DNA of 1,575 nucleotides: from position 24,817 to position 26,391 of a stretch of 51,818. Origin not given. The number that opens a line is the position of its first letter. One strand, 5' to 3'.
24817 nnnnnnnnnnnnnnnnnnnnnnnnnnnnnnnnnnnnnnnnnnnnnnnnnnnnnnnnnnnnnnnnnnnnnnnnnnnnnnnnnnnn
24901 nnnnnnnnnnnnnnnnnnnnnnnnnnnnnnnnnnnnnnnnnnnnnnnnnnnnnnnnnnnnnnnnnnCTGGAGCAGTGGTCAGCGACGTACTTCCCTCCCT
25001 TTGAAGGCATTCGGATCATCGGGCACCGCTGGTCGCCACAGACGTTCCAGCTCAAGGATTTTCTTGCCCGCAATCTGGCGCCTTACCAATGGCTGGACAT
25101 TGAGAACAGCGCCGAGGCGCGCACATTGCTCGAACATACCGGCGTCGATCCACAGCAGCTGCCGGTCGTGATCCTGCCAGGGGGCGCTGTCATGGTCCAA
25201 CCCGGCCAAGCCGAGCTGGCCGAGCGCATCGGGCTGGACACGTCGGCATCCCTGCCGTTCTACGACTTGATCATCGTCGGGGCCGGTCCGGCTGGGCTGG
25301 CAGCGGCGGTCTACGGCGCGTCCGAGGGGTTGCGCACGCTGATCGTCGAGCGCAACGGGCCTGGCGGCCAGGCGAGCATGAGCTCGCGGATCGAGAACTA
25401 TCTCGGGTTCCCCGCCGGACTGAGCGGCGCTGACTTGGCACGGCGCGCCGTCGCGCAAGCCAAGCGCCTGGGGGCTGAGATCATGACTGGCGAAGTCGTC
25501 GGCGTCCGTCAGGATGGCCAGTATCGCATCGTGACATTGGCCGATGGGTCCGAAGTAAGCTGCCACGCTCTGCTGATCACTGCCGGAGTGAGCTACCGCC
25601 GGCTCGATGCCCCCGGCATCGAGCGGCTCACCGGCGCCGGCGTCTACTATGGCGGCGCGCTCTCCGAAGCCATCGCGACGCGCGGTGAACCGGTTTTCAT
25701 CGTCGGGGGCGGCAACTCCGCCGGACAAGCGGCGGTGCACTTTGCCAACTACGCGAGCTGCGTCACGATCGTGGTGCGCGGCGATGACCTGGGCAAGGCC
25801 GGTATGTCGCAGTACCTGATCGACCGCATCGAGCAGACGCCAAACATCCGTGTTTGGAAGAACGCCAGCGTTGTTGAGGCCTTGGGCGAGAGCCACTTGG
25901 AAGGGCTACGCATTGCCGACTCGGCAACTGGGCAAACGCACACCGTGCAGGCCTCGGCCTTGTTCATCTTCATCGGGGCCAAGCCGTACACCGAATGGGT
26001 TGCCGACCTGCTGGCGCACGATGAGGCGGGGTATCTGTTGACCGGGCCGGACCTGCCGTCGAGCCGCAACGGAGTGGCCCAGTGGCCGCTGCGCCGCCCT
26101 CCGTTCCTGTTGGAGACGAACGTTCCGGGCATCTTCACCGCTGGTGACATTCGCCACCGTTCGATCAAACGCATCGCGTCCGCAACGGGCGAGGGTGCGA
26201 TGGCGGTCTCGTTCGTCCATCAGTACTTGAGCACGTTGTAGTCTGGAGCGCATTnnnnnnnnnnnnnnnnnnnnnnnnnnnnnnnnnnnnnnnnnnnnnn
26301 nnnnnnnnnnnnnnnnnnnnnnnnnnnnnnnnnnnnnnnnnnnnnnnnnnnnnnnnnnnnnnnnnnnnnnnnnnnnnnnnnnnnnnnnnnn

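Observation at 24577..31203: Tightly packed cassette: receiver-fused flavoprotein, cNMP-binding histidine kinase and cyclase/P-loop/TPR protein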

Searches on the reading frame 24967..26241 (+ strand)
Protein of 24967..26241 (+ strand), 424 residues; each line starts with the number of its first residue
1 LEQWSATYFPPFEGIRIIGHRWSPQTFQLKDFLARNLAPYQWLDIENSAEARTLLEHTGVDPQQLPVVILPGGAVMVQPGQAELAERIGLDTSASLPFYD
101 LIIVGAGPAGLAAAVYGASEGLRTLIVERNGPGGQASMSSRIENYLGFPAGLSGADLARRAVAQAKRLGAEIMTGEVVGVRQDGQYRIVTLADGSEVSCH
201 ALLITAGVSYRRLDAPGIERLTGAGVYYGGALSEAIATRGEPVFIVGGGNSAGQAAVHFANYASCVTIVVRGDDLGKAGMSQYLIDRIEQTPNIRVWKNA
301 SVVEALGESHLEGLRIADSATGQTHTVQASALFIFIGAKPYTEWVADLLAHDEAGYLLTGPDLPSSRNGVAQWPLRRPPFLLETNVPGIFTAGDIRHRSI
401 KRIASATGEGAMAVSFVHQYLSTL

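Call 28: search_protein_representatives(protein=window:24967-26241:+)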
Query: 424 residues. Proteins with E-value up to 0.001 (for the whole library): 34171; up to 1e-10: 16920; up to 1e-30: 3365. The best 150 are listed.
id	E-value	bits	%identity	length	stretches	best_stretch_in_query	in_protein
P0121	1.0e-153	528.6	60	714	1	1-423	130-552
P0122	3.3e-148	510.4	55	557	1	1-423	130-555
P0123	1.4e-136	472.1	53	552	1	14-422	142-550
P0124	3.2e-129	447.9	54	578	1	11-423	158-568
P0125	1.1e-125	436.2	53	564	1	1-422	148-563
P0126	3.0e-124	431.5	51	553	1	11-422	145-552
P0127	5.3e-124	430.7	52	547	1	2-422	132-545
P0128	2.4e-122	425.2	50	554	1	2-422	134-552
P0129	6.8e-121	420.5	49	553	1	3-424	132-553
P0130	1.2e-119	416.4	50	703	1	2-423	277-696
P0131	3.1e-119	415.0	55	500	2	12-370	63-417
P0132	3.5e-119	414.8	50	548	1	3-423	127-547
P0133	8.4e-119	413.6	50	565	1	15-424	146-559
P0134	6.4e-114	397.5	58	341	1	84-423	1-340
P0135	1.0e-113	396.8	53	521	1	15-422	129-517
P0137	8.9e-111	387.1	48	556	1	11-422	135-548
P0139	4.3e-110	384.9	50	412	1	14-422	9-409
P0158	5.9e-105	368.0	45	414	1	15-422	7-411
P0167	2.6e-102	359.3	49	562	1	10-422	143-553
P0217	1.8e-94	333.4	48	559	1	11-422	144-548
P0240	2.6e-92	326.3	43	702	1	13-422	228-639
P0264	2.7e-89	316.4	45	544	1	19-424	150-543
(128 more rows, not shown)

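Call 33: search_protein_families(library=pfam, proteins=[P0126, P0133, P0137, P0167, P0217, P0264, P0121, P0139, P0158, P0240], max_evalue=0.001)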
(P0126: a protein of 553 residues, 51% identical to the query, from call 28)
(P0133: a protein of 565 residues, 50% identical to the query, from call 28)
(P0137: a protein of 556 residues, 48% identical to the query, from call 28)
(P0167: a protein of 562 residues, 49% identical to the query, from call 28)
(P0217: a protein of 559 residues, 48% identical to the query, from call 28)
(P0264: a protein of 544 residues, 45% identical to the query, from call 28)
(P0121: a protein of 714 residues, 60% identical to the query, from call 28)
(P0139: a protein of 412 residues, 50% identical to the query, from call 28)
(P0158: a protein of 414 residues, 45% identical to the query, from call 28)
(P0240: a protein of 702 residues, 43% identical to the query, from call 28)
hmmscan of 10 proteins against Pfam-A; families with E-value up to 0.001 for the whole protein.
P0126 (553 aa): 14 families
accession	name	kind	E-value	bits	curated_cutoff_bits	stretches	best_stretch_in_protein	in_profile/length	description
PF07992.20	Pyr_redox_2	-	7.2e-35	121.3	26.1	1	233-540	1-291/291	Pyridine nucleotide-disulphide oxidoreductase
PF00027.35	cNMP_binding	-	9.2e-18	64.5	27.5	1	37-122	2-88/89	Cyclic nucleotide-binding domain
PF13738.12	Pyr_redox_3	-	1e-17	64.8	30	1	324-490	116-287/305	Pyridine nucleotide-disulphide oxidoreductase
PF12831.13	FAD_oxidored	-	3.8e-09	36.8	27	1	234-271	1-39/416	FAD dependent oxidoreductase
PF00070.33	Pyr_redox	-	1.1e-08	36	22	1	377-449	2-79/82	Pyridine nucleotide-disulphide oxidoreductase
PF01266.30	DAO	-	1.8e-08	34.7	27.9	1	234-273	1-41/353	FAD dependent oxidoreductase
PF01946.23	Thi4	-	3.8e-07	30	26.2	1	232-272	17-58/235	Thi4 family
PF01134.28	GIDA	-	3.8e-07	29.9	22.1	0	234-263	1-30/391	Glucose inhibited division protein A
PF03486.20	HI0933_like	-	6.1e-07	29.6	50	0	234-265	2-33/244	HI0933-like protein Rossmann domain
PF13450.12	NAD_binding_8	-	1.5e-06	28.8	21.9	1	237-271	1-36/68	NAD(P)-binding Rossmann-like domain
PF00890.30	FAD_binding_2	-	4.8e-06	26.5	20.4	1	234-274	1-42/414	FAD binding domain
PF13434.12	Lys_Orn_oxgnase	-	3.6e-05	23.5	21.3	0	326-409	141-225/339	L-lysine 6-monooxygenase/L-ornithine 5-monooxygenase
PF05834.18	Lycopene_cycl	-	3.7e-05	23.4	23.4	0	234-274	1-46/380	Lycopene cyclase protein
PF01494.25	FAD_binding_3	-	0.00061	19.5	22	0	234-265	3-34/349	FAD binding domain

P0133 (565 aa): 11 families
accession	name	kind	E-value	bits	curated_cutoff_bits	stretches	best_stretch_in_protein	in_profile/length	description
PF07992.20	Pyr_redox_2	-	3.5e-33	115.7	26.1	1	229-545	1-291/291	Pyridine nucleotide-disulphide oxidoreductase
PF00027.35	cNMP_binding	-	3.3e-14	53.1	27.5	1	32-114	3-87/89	Cyclic nucleotide-binding domain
PF13738.12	Pyr_redox_3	-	5.8e-11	42.6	30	1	329-478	122-275/305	Pyridine nucleotide-disulphide oxidoreductase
PF00070.33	Pyr_redox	-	1.1e-07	32.7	22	1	376-445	2-76/82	Pyridine nucleotide-disulphide oxidoreductase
PF01266.30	DAO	-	5e-07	30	27.9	1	230-270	1-43/353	FAD dependent oxidoreductase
PF13450.12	NAD_binding_8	-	3.4e-06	27.7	21.9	1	233-273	1-41/68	NAD(P)-binding Rossmann-like domain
PF01946.23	Thi4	-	1.3e-05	25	26.2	1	230-267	19-58/235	Thi4 family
PF12831.13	FAD_oxidored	-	2.8e-05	24.1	27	1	230-266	1-38/416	FAD dependent oxidoreductase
PF00890.30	FAD_binding_2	-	4.9e-05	23.1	20.4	1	230-268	1-40/414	FAD binding domain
PF01494.25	FAD_binding_3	-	9.4e-05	22.2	22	0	231-261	4-34/349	FAD binding domain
PF00743.25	FMO-like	-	0.0009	18.2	22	0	344-406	155-216/532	Flavin-binding monooxygenase-like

P0137 (556 aa): 10 families
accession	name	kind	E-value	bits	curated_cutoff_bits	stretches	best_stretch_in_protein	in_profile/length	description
PF07992.20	Pyr_redox_2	-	2.7e-29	103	26.1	1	224-536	1-291/291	Pyridine nucleotide-disulphide oxidoreductase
PF13738.12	Pyr_redox_3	-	3.3e-15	56.6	30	2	314-474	115-278/305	Pyridine nucleotide-disulphide oxidoreductase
PF00027.35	cNMP_binding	-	1.1e-14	54.5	27.5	1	27-111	2-87/89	Cyclic nucleotide-binding domain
PF00070.33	Pyr_redox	-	5.9e-07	30.4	22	1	369-442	2-80/82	Pyridine nucleotide-disulphide oxidoreductase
PF01946.23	Thi4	-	2.1e-06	27.6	26.2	1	224-261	18-57/235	Thi4 family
PF13450.12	NAD_binding_8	-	3.2e-05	24.6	21.9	1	228-269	1-42/68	NAD(P)-binding Rossmann-like domain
PF12831.13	FAD_oxidored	-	8.7e-05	22.4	27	1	225-261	1-38/416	FAD dependent oxidoreductase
PF03486.20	HI0933_like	-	0.00017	21.5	50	0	225-258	2-35/244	HI0933-like protein Rossmann domain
PF00890.30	FAD_binding_2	-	0.00023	21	20.4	1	225-466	1-206/414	FAD binding domain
PF13434.12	Lys_Orn_oxgnase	-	0.00039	20.1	21.3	0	222-253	1-33/339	L-lysine 6-monooxygenase/L-ornithine 5-monooxygenase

P0167 (562 aa): 11 families
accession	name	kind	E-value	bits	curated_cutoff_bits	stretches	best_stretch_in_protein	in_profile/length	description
PF07992.20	Pyr_redox_2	-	1.6e-31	110.3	26.1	1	230-541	1-291/291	Pyridine nucleotide-disulphide oxidoreductase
PF00027.35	cNMP_binding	-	1.7e-17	63.6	27.5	1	32-117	3-88/89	Cyclic nucleotide-binding domain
PF13738.12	Pyr_redox_3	-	7e-13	48.9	30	1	312-490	104-285/305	Pyridine nucleotide-disulphide oxidoreductase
PF00070.33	Pyr_redox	-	1.7e-08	35.3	22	1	380-446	2-71/82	Pyridine nucleotide-disulphide oxidoreductase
PF12831.13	FAD_oxidored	-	6.5e-08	32.7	27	1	231-267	1-38/416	FAD dependent oxidoreductase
PF01266.30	DAO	-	5e-07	30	27.9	1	231-272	1-41/353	FAD dependent oxidoreductase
PF03486.20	HI0933_like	-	4.8e-06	26.6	50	1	231-265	2-36/244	HI0933-like protein Rossmann domain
PF00890.30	FAD_binding_2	-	1.3e-05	25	20.4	1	231-270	1-41/414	FAD binding domain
PF01946.23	Thi4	-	4.4e-05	23.3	26.2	1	229-265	17-55/235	Thi4 family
PF13450.12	NAD_binding_8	-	0.00022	21.9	21.9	1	234-272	1-40/68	NAD(P)-binding Rossmann-like domain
PF01494.25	FAD_binding_3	-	0.00096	18.9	22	1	230-263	2-35/349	FAD binding domain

P0217 (559 aa): 12 families
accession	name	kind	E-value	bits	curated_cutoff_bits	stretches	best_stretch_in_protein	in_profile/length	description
PF07992.20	Pyr_redox_2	-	3.6e-35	122.2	26.1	1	229-536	1-291/291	Pyridine nucleotide-disulphide oxidoreductase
PF13738.12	Pyr_redox_3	-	3.5e-17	63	30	1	294-445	90-239/305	Pyridine nucleotide-disulphide oxidoreductase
PF00027.35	cNMP_binding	-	7.8e-16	58.3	27.5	1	31-117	2-88/89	Cyclic nucleotide-binding domain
PF00070.33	Pyr_redox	-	1.7e-09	38.5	22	1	373-446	1-79/82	Pyridine nucleotide-disulphide oxidoreductase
PF12831.13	FAD_oxidored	-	1.4e-06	28.4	27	1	230-266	1-38/416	FAD dependent oxidoreductase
PF01946.23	Thi4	-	6.7e-06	26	26.2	1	229-264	18-55/235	Thi4 family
PF03486.20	HI0933_like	-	9.6e-06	25.7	50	0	230-263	2-35/244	HI0933-like protein Rossmann domain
PF01266.30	DAO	-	1.2e-05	25.4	27.9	1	230-344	1-119/353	FAD dependent oxidoreductase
PF00890.30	FAD_binding_2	-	0.00011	22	20.4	1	230-281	1-53/414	FAD binding domain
PF01494.25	FAD_binding_3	-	0.00012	21.9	22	1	229-262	2-35/349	FAD binding domain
PF05834.18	Lycopene_cycl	-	0.00027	20.6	23.4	0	230-261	1-34/380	Lycopene cyclase protein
PF13450.12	NAD_binding_8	-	0.00093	19.9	21.9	1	233-270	1-39/68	NAD(P)-binding Rossmann-like domain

P0264 (544 aa): 9 families
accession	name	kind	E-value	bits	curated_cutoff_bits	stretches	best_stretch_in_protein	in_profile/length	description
PF07992.20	Pyr_redox_2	-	8.1e-32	111.2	26.1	1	222-529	1-291/291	Pyridine nucleotide-disulphide oxidoreductase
PF00027.35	cNMP_binding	-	3.6e-15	56.1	27.5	1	35-115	6-88/89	Cyclic nucleotide-binding domain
PF13738.12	Pyr_redox_3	-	9.1e-13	48.5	30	1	288-406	91-206/305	Pyridine nucleotide-disulphide oxidoreductase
PF00070.33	Pyr_redox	-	6.3e-09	36.7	22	1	369-432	4-70/82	Pyridine nucleotide-disulphide oxidoreductase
PF00890.30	FAD_binding_2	-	3.5e-06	26.9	20.4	1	223-261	1-40/414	FAD binding domain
PF03486.20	HI0933_like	-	1.5e-05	25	50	0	223-254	2-33/244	HI0933-like protein Rossmann domain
PF12831.13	FAD_oxidored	-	4e-05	23.5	27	1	223-259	1-38/416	FAD dependent oxidoreductase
PF01266.30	DAO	-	5.3e-05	23.3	27.9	0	223-264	1-41/353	FAD dependent oxidoreductase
PF13450.12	NAD_binding_8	-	0.00015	22.4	21.9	1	226-264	1-40/68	NAD(P)-binding Rossmann-like domain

P0121 (714 aa): 11 families
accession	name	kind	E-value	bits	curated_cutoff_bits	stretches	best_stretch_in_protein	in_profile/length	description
PF07992.20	Pyr_redox_2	-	9.4e-38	130.7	26.1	1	228-539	1-291/291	Pyridine nucleotide-disulphide oxidoreductase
PF00027.35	cNMP_binding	-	2.6e-23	82.2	27.5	1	597-681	4-89/89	Cyclic nucleotide-binding domain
PF13738.12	Pyr_redox_3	-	2.2e-18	67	30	1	290-487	87-288/305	Pyridine nucleotide-disulphide oxidoreductase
PF01266.30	DAO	-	1.4e-08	35.1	27.9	1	229-270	1-44/353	FAD dependent oxidoreductase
PF03486.20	HI0933_like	-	2.5e-07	30.8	50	0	229-260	2-33/244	HI0933-like protein Rossmann domain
PF01946.23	Thi4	-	4.4e-07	29.8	26.2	1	227-266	17-58/235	Thi4 family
PF12831.13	FAD_oxidored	-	8.5e-07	29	27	1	229-265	1-38/416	FAD dependent oxidoreductase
PF00070.33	Pyr_redox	-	9.7e-07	29.7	22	0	373-438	2-70/82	Pyridine nucleotide-disulphide oxidoreductase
PF00072.30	Response_reg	-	3e-06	27.8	30.2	1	12-116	6-102/111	Response regulator receiver domain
PF13450.12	NAD_binding_8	-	1.4e-05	25.7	21.9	1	232-266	1-36/68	NAD(P)-binding Rossmann-like domain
PF00890.30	FAD_binding_2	-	3.7e-05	23.5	20.4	1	229-268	1-41/414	FAD binding domain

P0139 (412 aa): 7 families
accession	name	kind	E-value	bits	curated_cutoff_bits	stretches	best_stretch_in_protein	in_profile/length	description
PF07992.20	Pyr_redox_2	-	7.6e-33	114.6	26.1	1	93-397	1-291/291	Pyridine nucleotide-disulphide oxidoreductase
PF13738.12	Pyr_redox_3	-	1.1e-17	64.7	30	1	160-346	92-281/305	Pyridine nucleotide-disulphide oxidoreductase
PF00070.33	Pyr_redox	-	5.3e-09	36.9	22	1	238-304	2-71/82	Pyridine nucleotide-disulphide oxidoreductase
PF01946.23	Thi4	-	8.7e-08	32.1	26.2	1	89-128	14-55/235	Thi4 family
PF03486.20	HI0933_like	-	2e-06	27.9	50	0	94-128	2-36/244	HI0933-like protein Rossmann domain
PF12831.13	FAD_oxidored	-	2.7e-06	27.4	27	0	94-130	1-38/416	FAD dependent oxidoreductase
PF01266.30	DAO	-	0.00019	21.5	27.9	0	94-135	1-44/353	FAD dependent oxidoreductase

P0158 (414 aa): 8 families
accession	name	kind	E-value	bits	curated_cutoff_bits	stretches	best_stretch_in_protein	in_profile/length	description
PF07992.20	Pyr_redox_2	-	2.7e-30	106.2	26.1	1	90-399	1-291/291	Pyridine nucleotide-disulphide oxidoreductase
PF13738.12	Pyr_redox_3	-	2.4e-16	60.3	30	1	166-350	101-290/305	Pyridine nucleotide-disulphide oxidoreductase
PF00070.33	Pyr_redox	-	6.8e-08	33.4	22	1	235-308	2-80/82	Pyridine nucleotide-disulphide oxidoreductase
PF12831.13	FAD_oxidored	-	6.3e-06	26.2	27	1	91-128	1-39/416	FAD dependent oxidoreductase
PF03486.20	HI0933_like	-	2.7e-05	24.2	50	0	91-121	2-32/244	HI0933-like protein Rossmann domain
PF01946.23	Thi4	-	5.8e-05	22.9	26.2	1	88-126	16-56/235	Thi4 family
PF13450.12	NAD_binding_8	-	0.00021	21.9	21.9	0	94-130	1-38/68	NAD(P)-binding Rossmann-like domain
PF00890.30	FAD_binding_2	-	0.00022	21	20.4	0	91-122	1-32/414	FAD binding domain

P0240 (702 aa): 6 families
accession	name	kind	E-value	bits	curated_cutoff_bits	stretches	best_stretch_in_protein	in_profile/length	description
PF07992.20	Pyr_redox_2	-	2.3e-32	113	26.1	1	316-627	1-291/291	Pyridine nucleotide-disulphide oxidoreductase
PF13738.12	Pyr_redox_3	-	1.2e-13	51.4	30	1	411-610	119-305/305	Pyridine nucleotide-disulphide oxidoreductase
PF01266.30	DAO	-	5.2e-05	23.4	27.9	0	381-432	157-213/353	FAD dependent oxidoreductase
PF03486.20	HI0933_like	-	5.4e-05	23.2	50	0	317-347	2-32/244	HI0933-like protein Rossmann domain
PF12831.13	FAD_oxidored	-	7.9e-05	22.6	27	1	317-369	1-53/416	FAD dependent oxidoreductase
PF00070.33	Pyr_redox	-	0.00053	20.9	22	0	462-538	1-80/82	Pyridine nucleotide-disulphide oxidoreductase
